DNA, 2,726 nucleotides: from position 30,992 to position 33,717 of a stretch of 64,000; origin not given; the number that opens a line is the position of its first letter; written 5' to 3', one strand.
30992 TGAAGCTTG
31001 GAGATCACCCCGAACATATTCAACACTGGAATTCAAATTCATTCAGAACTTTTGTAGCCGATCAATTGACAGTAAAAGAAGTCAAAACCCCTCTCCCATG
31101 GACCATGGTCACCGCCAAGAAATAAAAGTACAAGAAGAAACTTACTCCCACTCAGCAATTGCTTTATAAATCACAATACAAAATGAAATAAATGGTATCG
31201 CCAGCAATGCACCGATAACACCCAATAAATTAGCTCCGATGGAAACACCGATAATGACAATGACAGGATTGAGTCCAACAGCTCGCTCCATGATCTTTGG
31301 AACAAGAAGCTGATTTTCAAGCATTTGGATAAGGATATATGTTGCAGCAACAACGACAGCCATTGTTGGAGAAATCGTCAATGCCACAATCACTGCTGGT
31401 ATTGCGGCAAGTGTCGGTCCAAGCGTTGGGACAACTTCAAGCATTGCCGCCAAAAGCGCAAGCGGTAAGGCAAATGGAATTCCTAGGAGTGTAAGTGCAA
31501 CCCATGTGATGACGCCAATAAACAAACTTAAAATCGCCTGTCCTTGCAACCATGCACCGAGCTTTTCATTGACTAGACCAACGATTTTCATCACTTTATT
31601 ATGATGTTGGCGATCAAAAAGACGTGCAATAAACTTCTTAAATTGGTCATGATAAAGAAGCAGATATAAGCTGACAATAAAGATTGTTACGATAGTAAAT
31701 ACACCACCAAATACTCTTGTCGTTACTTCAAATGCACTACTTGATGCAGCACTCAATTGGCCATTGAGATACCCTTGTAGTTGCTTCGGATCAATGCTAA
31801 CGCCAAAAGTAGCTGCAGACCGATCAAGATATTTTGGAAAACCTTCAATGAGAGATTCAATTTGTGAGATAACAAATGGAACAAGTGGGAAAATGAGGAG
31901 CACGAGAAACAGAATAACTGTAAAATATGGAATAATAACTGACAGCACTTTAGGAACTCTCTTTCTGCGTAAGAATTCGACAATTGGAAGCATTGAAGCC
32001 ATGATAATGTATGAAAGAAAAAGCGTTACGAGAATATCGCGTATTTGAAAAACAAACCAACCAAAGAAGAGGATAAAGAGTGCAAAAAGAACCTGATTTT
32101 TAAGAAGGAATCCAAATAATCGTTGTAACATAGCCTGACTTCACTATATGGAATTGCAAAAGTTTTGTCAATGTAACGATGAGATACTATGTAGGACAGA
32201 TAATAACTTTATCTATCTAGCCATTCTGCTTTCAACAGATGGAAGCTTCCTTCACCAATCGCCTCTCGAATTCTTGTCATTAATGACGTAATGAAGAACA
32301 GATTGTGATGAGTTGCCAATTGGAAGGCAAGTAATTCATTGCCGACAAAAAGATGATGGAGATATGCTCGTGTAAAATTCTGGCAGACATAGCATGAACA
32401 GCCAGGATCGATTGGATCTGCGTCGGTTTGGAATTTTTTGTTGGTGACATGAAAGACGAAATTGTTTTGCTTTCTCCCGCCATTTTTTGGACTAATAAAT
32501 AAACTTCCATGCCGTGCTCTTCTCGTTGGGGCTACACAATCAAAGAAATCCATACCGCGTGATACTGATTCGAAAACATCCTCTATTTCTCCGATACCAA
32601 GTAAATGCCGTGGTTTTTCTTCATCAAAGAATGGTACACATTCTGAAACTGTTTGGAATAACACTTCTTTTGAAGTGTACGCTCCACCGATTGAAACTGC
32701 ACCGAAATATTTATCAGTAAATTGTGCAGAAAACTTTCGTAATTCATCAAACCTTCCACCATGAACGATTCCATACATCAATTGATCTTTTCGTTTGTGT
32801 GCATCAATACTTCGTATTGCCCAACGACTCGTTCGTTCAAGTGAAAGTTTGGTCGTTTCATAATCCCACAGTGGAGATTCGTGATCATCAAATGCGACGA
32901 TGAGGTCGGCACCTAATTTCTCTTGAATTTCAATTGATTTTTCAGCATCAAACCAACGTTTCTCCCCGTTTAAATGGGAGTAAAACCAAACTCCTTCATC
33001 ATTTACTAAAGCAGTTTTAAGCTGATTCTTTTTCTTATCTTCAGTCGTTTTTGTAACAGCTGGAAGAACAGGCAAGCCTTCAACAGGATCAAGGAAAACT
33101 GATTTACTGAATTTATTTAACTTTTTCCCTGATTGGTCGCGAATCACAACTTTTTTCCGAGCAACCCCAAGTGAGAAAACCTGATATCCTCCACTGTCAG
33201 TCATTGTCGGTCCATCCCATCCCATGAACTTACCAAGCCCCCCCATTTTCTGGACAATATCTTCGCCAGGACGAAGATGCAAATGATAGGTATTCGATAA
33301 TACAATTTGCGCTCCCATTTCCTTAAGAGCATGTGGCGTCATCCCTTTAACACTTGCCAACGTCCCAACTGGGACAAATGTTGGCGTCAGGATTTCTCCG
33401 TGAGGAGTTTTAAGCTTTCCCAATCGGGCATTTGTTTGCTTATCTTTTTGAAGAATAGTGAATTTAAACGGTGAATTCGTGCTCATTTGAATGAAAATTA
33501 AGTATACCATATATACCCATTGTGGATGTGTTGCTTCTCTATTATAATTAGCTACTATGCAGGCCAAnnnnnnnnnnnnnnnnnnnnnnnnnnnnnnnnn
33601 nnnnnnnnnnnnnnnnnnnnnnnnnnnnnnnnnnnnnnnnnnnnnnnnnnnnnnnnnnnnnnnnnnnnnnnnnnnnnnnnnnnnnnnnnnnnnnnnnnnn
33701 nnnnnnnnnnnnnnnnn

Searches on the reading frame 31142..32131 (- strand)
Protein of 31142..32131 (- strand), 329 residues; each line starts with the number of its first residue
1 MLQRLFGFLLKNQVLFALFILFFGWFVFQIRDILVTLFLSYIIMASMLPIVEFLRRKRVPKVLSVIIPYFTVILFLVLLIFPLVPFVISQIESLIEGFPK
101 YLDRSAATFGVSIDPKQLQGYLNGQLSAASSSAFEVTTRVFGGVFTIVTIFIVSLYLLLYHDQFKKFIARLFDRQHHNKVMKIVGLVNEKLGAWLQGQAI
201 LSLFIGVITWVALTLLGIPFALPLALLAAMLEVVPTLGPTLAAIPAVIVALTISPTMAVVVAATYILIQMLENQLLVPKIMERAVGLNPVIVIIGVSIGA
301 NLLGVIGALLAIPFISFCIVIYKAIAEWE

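Call 10: search_protein_families(library=pfam, proteins=[window:31142-32131:-], max_evalue=0.001)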
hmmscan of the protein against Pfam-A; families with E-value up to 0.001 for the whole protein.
window:31142-32131:- (329 aa): 1 family
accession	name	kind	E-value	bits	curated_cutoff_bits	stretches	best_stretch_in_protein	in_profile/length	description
PF01594.21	AI-2E_transport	-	7.8e-57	193.3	34.3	1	15-325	3-326/327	AI-2E family transporter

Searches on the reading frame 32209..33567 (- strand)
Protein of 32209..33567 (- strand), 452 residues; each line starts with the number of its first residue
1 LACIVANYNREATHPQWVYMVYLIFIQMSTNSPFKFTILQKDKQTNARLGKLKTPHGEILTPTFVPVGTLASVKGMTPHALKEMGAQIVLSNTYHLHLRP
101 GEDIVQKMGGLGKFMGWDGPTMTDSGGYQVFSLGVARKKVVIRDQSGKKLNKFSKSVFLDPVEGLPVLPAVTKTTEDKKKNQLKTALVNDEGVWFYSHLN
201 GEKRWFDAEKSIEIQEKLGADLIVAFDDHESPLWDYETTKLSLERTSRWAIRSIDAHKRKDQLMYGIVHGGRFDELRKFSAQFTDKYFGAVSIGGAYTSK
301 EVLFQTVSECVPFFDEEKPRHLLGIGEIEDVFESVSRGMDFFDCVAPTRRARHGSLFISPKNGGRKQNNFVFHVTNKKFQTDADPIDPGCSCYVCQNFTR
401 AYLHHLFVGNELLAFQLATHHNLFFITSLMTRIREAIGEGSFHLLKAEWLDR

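Call 10: search_protein_families(library=pfam, proteins=[window:32209-33567:-], max_evalue=0.001)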
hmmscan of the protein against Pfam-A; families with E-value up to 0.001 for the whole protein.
window:32209-33567:- (452 aa): 1 family
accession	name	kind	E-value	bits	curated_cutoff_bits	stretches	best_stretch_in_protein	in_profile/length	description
PF01702.25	TGT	-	2e-120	402.6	26.3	2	186-451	93-353/357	Queuine tRNA-ribosyltransferase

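Call 55: list_cluster_members(proteins=[P0004, P0001, window:32209-33567:-, window:43931-44410:+, P0013, P0019])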
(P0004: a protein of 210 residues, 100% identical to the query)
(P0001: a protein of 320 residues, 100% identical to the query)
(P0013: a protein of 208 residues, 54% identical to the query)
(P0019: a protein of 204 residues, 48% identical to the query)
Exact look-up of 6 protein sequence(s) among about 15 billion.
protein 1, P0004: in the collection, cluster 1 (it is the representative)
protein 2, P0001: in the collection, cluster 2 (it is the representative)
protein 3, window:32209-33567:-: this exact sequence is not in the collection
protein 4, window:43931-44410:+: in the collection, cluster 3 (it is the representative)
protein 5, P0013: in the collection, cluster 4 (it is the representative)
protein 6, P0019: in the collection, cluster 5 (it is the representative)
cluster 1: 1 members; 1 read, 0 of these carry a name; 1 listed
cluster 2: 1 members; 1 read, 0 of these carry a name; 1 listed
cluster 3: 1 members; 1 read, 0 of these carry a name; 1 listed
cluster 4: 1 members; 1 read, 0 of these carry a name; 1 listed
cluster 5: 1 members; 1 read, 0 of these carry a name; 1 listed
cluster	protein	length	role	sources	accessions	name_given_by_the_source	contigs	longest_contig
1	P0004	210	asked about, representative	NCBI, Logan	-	-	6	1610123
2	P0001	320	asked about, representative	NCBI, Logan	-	-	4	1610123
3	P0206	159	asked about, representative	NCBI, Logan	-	-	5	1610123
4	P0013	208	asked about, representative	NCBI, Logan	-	-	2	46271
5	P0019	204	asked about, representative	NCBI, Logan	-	-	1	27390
